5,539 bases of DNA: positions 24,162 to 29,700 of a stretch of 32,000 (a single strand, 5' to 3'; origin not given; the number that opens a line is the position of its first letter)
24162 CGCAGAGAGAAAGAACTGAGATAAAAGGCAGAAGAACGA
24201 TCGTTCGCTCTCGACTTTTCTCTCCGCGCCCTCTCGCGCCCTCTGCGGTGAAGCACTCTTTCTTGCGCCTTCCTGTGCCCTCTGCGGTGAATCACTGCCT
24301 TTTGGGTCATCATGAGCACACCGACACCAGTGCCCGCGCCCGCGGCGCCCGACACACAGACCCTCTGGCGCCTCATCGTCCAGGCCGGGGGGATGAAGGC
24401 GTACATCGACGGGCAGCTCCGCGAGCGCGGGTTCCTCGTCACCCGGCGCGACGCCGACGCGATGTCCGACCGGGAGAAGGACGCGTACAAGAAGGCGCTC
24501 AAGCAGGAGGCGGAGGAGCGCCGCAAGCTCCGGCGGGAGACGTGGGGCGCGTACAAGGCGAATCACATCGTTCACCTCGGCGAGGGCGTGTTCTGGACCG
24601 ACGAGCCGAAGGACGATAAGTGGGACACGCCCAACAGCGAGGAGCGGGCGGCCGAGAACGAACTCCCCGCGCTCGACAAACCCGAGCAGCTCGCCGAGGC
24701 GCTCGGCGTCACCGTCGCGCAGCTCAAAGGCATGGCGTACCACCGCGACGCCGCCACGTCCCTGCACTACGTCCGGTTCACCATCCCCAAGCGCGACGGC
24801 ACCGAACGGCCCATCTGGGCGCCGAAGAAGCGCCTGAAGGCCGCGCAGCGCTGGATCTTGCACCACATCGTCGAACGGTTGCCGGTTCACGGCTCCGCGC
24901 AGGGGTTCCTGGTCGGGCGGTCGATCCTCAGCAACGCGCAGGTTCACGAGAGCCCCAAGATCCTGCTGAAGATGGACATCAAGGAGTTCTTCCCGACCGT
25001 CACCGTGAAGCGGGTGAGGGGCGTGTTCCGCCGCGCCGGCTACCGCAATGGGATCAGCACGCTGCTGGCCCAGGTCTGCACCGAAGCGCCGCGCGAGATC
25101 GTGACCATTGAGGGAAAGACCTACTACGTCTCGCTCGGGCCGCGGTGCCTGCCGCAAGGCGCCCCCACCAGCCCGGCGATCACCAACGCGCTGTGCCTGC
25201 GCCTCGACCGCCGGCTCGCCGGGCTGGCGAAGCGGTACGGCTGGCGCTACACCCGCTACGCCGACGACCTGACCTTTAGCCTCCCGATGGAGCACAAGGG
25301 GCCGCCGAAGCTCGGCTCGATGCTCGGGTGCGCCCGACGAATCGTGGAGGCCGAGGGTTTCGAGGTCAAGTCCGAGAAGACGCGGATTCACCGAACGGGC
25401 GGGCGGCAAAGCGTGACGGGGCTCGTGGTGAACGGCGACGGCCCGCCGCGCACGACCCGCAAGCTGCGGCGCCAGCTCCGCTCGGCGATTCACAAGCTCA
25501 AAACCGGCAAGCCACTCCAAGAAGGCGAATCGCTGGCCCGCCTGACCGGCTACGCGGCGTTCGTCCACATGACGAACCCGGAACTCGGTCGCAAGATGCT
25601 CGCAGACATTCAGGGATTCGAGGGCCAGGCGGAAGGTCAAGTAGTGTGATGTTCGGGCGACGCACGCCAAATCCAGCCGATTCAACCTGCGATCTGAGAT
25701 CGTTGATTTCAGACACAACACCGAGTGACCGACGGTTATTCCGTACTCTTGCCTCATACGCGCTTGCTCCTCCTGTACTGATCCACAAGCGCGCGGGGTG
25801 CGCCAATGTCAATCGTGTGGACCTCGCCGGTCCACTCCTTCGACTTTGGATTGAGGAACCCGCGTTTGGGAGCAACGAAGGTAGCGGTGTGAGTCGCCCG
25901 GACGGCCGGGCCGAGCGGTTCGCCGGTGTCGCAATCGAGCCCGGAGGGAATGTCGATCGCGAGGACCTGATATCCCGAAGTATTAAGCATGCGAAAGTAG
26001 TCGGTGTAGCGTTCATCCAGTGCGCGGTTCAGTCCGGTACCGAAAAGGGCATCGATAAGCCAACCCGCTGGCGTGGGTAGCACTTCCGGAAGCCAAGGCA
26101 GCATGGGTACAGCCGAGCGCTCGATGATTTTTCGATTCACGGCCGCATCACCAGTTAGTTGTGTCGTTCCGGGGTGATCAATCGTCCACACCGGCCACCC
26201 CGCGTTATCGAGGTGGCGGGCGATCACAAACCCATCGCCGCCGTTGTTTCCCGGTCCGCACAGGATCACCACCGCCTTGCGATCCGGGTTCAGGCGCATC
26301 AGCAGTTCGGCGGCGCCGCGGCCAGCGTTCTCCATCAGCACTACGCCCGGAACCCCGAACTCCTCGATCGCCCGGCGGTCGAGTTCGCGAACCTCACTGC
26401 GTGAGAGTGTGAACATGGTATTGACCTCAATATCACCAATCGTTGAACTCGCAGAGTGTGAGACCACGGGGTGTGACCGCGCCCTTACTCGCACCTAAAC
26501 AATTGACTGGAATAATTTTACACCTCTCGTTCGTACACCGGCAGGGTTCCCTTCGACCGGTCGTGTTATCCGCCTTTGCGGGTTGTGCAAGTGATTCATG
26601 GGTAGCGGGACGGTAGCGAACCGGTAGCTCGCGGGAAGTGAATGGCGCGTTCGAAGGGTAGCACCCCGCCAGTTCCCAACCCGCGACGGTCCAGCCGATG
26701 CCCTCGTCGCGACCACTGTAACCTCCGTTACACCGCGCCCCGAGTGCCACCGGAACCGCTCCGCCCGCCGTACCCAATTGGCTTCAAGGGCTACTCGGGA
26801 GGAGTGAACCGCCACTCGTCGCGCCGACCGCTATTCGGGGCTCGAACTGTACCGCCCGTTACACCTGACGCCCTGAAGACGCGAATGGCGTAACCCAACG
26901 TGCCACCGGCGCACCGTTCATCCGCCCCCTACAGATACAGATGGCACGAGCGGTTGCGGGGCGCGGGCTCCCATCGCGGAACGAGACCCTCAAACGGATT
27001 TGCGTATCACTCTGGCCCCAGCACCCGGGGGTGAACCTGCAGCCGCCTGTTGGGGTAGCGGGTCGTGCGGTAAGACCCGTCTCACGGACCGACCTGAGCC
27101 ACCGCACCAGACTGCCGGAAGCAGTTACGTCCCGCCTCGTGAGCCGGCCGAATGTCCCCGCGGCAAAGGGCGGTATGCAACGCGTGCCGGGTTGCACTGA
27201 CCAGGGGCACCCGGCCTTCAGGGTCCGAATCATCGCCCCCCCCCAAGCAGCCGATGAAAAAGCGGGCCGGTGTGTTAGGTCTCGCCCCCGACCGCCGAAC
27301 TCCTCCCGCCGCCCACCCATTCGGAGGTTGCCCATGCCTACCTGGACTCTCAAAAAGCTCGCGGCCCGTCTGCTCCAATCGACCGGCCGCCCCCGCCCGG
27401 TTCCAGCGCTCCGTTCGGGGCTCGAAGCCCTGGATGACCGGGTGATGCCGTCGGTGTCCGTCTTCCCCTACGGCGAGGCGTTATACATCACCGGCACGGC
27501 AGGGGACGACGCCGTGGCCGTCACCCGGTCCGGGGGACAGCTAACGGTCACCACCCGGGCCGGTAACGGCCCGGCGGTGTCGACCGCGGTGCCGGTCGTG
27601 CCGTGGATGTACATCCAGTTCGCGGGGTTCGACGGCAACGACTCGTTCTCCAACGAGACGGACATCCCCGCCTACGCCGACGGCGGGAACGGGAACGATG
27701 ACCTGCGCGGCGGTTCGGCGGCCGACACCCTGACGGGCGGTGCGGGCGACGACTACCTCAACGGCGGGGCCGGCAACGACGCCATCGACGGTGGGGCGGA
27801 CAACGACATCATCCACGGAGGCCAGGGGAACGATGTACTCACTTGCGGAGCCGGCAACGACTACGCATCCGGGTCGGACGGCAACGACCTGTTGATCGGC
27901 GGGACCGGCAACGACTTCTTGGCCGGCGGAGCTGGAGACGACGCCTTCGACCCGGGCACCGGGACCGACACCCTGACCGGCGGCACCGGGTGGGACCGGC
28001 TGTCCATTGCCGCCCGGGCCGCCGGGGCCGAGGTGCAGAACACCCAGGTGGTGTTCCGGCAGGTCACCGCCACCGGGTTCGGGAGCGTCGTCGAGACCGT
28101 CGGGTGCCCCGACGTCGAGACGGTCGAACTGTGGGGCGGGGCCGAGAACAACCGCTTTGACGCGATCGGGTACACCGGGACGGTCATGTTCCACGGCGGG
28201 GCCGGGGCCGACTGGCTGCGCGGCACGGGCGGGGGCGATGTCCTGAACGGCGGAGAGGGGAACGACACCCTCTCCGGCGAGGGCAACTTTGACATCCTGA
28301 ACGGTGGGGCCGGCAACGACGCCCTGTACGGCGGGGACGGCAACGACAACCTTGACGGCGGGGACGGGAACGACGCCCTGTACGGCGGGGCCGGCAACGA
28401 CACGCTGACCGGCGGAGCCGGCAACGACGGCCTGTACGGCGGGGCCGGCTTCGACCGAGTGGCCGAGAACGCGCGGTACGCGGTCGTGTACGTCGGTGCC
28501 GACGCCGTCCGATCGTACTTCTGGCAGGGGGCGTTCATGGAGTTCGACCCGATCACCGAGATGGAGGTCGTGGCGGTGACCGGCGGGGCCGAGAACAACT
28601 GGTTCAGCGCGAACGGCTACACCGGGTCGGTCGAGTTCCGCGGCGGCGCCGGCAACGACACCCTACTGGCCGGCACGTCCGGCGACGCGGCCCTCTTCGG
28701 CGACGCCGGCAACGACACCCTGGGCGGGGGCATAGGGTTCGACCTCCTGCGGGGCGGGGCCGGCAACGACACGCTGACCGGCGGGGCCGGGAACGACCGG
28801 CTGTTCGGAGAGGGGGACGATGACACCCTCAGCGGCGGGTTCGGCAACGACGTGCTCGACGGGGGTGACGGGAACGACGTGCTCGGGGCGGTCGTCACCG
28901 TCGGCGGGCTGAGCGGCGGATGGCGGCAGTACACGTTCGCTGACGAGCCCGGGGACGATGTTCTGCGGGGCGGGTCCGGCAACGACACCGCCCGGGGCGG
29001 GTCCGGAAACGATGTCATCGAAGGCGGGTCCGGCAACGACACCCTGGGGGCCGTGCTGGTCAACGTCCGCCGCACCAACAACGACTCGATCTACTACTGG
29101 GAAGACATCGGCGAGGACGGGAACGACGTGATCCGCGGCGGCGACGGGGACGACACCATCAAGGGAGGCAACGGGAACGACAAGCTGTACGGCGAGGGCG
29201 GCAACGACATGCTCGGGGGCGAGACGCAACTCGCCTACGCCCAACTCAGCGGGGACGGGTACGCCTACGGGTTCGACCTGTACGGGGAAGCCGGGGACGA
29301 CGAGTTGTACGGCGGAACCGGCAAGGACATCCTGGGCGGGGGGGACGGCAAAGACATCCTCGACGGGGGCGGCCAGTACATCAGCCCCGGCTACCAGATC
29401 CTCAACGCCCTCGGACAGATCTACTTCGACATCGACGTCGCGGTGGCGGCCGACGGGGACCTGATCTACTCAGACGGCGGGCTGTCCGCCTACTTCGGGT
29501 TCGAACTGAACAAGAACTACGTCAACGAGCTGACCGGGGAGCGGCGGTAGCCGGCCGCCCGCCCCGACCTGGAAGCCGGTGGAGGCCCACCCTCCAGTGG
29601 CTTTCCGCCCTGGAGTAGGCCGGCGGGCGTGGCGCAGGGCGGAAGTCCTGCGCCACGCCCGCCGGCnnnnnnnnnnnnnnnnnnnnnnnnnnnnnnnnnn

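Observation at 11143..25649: Retron-type RT at the end of a co-directional HEAT+BRCT / acidic / beta-propeller+HEAT / SWIM+WGR gene block: a candidate undescribed RT-associated system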

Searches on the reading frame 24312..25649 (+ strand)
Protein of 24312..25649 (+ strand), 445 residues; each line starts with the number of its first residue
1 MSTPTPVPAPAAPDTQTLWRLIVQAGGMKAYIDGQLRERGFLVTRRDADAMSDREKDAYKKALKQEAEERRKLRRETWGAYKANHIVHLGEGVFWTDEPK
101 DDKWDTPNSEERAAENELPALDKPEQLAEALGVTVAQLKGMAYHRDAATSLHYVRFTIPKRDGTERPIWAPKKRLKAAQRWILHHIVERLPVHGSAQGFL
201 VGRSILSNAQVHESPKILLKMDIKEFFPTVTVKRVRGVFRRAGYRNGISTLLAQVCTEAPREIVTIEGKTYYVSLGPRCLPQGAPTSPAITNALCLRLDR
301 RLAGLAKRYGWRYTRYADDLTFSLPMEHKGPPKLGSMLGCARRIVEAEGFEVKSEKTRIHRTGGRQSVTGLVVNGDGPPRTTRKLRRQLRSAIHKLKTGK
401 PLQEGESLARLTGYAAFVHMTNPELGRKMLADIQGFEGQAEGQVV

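Call 3: search_protein_families(library=pfam, proteins=[window:24312-25649:+], max_evalue=0.01)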
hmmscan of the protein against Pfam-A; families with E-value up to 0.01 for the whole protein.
window:24312-25649:+ (445 aa): 1 family
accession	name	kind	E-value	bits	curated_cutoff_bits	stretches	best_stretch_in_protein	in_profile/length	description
PF00078.32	RVT_1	-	2.7e-19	70.1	29.6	1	158-361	1-193/205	Reverse transcriptase (RNA-dependent DNA polymerase)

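Call 4: search_protein_families(library=padloc, proteins=[window:24312-25649:+], max_evalue=0.01)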
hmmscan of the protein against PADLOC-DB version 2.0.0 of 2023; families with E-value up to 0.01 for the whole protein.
window:24312-25649:+ (445 aa): 55 families (the best 25 are shown)
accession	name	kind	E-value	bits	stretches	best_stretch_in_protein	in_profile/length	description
PDLC02956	RT_XIII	-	6.2e-158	524.6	1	13-439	12-426/469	-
PDLC02949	RT_other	-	1.4e-86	289.7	1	89-434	142-466/481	-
PDLC03740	RT_outgroup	-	2.5e-83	278.6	1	80-433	63-402/407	retron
PDLC02944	RT_III-A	-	2.8e-73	246.1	1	125-434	46-366/597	-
PDLC02941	RT_II-A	-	1.1e-71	239.6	2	116-257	8-145/309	-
PDLC02946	RT_III-A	-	7e-71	237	1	108-434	21-325/330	-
PDLC02962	RT-TIR_XII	-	1e-70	237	2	112-259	5-150/478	single gene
PDLC02945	RT_III-A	-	1.5e-70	236.1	1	114-434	33-356/362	-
PDLC02959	RT-Protease_XI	-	2e-69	232.9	1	116-398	3-268/510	single gene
PDLC02961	RT-TIR_XII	-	2.3e-69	232.5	2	116-259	9-152/475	single gene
PDLC02943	RT_III-A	-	2.5e-69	231.6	2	113-258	14-155/322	-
PDLC02960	RT-Protease_XI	-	4.7e-69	231.7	1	118-398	3-265/506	single gene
PDLC02942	RT_III-A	-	1e-62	210.2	1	112-397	33-288/341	-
PDLC02940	RT_II-A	-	1.9e-62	209.5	1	124-420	187-452/477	-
PDLC02967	RT-Toprim_I-C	-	2.2e-58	196.4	1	121-419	6-294/549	single gene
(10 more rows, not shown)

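Call 10: find_related_loci(query=window:24312-25649:+, collection=genome_contigs, flank=10000)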
Query window:24312-25649:+ (445 aa) in genome_contigs; peptide patterns used: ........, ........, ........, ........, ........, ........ (x = any residue, [..] = any of these).
66 stretches matched a pattern; 25 encode a relative of the query (tblastn E <= 1e-3); 25 distinct loci.
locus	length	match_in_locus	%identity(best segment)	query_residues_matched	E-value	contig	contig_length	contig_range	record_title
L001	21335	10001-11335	99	1-445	0e+0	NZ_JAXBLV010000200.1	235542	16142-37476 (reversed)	Gemmata algarum strain JC673 JC673_contig_200, whole genome shotgun sequence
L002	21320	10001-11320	91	1-443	0e+0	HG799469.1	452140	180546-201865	Gemmata sp. IIL30 genomic scaffold, scaffold00008, whole genome shotgun sequence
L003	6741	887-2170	93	18-445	0e+0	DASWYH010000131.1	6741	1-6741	MAG TPA_asm: Gemmata sp. isolate SMAG_U3706 k141_414450, whole genome shotgun sequence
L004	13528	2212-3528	90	1-442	0e+0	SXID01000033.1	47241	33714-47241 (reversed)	MAG: Planctomycetia bacterium isolate F1-120-MAGs040 F1-120__c86835, whole genome shotgun sequence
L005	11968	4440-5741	90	1-439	0e+0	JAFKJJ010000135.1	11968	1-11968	MAG: Planctomycetota bacterium isolate SCN18_26_2_15_R2_P_68_10 SCN18_26_2_15_R2_P_scaffold_1983, whole genome shotgun s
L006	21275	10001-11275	92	12-436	0e+0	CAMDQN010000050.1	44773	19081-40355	MAG: Singulisphaera sp. GP187 isolate TrH-25oct19-98 genome assembly, contig: TrH-25oct19-C1343, whole genome shotgun se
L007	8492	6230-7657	82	14-442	0e+0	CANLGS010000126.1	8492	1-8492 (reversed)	MAG: Gemmataceae bacterium isolate TH-Jun18-262 genome assembly, contig: TH-Jun18-C19193, whole genome shotgun sequence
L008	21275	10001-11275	91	18-442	0e+0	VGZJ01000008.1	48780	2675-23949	MAG: Planctomycetota bacterium isolate K_Offshore_80m_m2_185 K_Offshore_80m_m2_185_Ga0194132_10001401, whole genome shot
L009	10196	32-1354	86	1-441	0e+0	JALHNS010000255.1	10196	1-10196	MAG: Gemmata sp. isolate Bin_69_sub c_000000023841, whole genome shotgun sequence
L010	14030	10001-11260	90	18-437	0e+0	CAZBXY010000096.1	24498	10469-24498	MAG TPA_asm: uncultured Frigoriglobus sp. isolate SRP287051_co2_76 genome assembly, contig: NODE_4138_length_24498_cov_1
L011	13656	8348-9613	90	18-439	0e+0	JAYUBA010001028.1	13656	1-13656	MAG: Frigoriglobus sp. isolate GFS_6685 GFS_6685_1027, whole genome shotgun sequence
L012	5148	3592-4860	89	14-436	0e+0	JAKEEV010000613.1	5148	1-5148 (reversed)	MAG: Planctomycetia bacterium isolate PMV_1_maxbin.004 PMV_1_maxbin.004.k101_494724, whole genome shotgun sequence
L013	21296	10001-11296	86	1-435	0e+0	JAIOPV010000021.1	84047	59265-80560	MAG: Planctomycetota bacterium isolate LakeFargette_0920_ALND_MAG_60_11 LacPavin_0920_ALND_scaffold_123587, whole genome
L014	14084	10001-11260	90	18-437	0e+0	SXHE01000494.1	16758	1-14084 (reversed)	MAG: Planctomycetia bacterium isolate F1-120-MAGs012 F1-120__c509101, whole genome shotgun sequence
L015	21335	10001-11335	83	1-445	0e+0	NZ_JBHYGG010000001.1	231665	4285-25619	MAG: Gemmata sp. isolate SAMS01UC_bin-009 SAMS01UC_bin-009_c1, whole genome shotgun sequence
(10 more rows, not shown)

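Call 40: search_protein_families(library=ncbifam, proteins=[window:24312-25649:+], max_evalue=0.1)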
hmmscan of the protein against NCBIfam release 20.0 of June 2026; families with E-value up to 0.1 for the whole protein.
window:24312-25649:+ (445 aa): 6 families
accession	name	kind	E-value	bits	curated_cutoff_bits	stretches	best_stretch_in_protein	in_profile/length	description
NF038233.2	retron_St85_RT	exception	3.1e-67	226.9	235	1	126-431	2-286/289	retron St85 family RNA-directed DNA polymerase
NF038237.1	retron_Ec67_fus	exception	5.8e-58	196.7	450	1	118-418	4-311/572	retron Ec67 family RNA-directed DNA polymerase/endonuclease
NF042941.1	Retron_TIR_antiphage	equivalog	1.3e-55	189.1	600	1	126-401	4-270/464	TIR domain-containing anti-phage reverse transcriptase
TIGR04416.1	group_II_RT_mat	equivalog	1.7e-12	47.1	300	1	153-363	53-255/353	group II intron reverse transcriptase/maturase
NF041746.1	Drt2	equivalog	2.7e-07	30.1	390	1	279-361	223-300/416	antiviral reverse transcriptase Drt2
NF041747.1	Drt3a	equivalog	2.8e-05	23.6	200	1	212-361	107-239/412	antiviral reverse transcriptase Drt3a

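Call 67: search_solved_structures(query=window:24312-25649:+, max_evalue=0.001)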
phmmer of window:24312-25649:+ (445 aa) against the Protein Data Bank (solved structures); distinct sequences matched with E-value up to 0.001: 17.
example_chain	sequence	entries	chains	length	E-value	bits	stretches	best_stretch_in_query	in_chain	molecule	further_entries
7v9u_A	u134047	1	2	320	1.9e-37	132.5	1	117-435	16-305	RNA-directed DNA polymerase from retron EC86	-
7v9x_A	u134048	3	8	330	2.2e-37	132.3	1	117-435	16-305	RNA-directed DNA polymerase from retron EC86 | Retron Ec86 reverse transcriptase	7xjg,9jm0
8qbk_A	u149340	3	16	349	2.7e-37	132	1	117-435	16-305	Retron Ec86 reverse transcriptase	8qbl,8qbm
9i2f_C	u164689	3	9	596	2.1e-30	109.3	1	118-395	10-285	Retron Ec67 protein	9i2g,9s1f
9lm3_A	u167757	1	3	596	2.1e-30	109.3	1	118-395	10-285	Retron Ec67 protein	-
36ht_A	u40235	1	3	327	2.4e-23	86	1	118-415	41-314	Retron-Kva2 Reverse Transcriptase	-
9e8z_H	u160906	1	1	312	6.2e-21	78.1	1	150-423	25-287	Retron Ec83 reverse transcriptase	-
22et_A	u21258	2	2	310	6.2e-21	78.1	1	133-425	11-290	Retron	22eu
9l7p_E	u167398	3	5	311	8.9e-21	77.6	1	152-425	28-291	Retron St85 family RNA-directed DNA polymerase | Retron I-A Ec78 reverse transcriptase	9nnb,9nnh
9kjx_A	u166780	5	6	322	9.9e-21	77.4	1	152-425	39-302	RNA-directed DNA polymerase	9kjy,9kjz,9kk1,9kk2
9n69_E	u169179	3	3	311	5e-20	75.1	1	153-420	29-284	RNA-directed DNA polymerase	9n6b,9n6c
9vhe_A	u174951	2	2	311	6.2e-20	74.8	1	152-423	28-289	Retron Ec78 reverse transcriptase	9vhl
23or_A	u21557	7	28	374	1.2e-07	34.3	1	186-374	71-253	Retron Eco8 reverse transcriptase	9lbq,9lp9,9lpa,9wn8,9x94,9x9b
9p4j_E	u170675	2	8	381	1.3e-07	34.2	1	186-374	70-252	Retron Eco8 reverse transcriptase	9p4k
6ar1_A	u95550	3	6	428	0.00065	22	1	155-331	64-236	GsI-IIC RT | Trt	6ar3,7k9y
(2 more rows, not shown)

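Call 111: search_protein_families(library=pfam, proteins=[L001:7567-7935:+], max_evalue=0.01)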
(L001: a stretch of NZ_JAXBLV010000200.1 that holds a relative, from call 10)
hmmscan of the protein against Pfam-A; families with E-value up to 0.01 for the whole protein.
L001:7567-7935:+ (122 aa): 2 families
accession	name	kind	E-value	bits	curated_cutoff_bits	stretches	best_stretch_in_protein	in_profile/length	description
PF04480.18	DUF559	-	7.3e-37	126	20.6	1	7-107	4-104/109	Protein of unknown function (DUF559)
PF18741.7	MTES_1575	-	2e-06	28.2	38.2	1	35-107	13-92/96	REase_MTES_1575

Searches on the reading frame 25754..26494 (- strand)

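Call 75: search_protein_families(library=pfam, proteins=[window:25754-26494:-], max_evalue=0.001)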
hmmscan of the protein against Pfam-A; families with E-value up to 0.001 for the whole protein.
window:25754-26494:- (246 aa): 1 family
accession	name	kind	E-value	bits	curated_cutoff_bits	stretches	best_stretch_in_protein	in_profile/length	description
PF03853.21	YjeF_N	-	1e-43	149.6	24.9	1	52-212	3-169/169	YjeF-related protein N-terminus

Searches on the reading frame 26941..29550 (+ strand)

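Call 75: search_protein_families(library=pfam, proteins=[window:26941-29550:+], max_evalue=0.001)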
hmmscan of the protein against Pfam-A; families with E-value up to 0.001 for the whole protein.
window:26941-29550:+ (869 aa): 1 family
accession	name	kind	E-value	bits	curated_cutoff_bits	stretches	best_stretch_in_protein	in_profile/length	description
PF00353.25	HemolysinCabind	-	1.2e-77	255.6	23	12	671-702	5-36/36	RTX calcium-binding nonapeptide repeat (4 copies)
